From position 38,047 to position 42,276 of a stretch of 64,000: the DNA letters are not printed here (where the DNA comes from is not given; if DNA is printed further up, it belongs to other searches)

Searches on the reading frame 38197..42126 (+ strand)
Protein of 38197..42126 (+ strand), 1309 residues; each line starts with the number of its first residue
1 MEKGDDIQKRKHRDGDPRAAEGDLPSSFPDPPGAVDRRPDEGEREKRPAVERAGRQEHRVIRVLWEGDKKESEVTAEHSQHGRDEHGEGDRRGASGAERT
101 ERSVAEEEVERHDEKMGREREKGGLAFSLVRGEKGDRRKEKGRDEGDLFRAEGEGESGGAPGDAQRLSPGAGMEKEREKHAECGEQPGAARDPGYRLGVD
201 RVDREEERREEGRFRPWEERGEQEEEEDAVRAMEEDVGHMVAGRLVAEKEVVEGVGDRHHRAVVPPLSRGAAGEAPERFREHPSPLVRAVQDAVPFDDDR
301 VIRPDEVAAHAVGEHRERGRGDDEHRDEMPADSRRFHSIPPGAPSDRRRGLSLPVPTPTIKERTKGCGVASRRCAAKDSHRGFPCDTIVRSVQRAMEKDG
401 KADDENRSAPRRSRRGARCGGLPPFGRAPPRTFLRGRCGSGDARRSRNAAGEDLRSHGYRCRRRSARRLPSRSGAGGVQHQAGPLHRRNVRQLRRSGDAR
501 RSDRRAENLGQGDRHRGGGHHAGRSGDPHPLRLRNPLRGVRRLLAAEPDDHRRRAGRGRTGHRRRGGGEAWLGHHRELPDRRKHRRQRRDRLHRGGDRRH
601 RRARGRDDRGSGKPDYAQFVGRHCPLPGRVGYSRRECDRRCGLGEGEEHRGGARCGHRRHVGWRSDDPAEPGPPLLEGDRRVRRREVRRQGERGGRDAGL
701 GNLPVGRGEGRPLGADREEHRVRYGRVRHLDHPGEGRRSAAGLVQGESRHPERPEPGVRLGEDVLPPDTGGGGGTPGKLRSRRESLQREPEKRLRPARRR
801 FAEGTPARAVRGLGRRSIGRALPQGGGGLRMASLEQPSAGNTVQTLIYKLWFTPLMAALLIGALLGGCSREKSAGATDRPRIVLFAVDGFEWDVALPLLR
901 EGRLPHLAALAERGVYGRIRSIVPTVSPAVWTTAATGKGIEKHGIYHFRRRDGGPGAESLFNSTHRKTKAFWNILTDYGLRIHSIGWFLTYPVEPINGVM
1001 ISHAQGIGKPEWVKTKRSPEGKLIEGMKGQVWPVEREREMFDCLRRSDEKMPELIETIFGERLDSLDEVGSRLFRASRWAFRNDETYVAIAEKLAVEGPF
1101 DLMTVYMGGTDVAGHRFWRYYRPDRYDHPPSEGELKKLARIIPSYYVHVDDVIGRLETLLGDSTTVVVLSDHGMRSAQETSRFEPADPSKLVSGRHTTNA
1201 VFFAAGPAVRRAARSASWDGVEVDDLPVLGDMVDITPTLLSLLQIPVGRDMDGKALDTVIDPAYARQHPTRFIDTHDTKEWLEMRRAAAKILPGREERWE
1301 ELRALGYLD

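Call 67: search_protein_families(library=pfam, proteins=[window:38197-42126:+], max_evalue=0.00001)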
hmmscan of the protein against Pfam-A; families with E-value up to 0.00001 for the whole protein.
window:38197-42126:+ (1309 aa): 1 family
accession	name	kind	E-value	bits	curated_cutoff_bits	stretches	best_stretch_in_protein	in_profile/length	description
PF01663.27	Phosphodiest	-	5.8e-30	105.5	23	1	883-1178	2-225/342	Type I phosphodiesterase / nucleotide pyrophosphatase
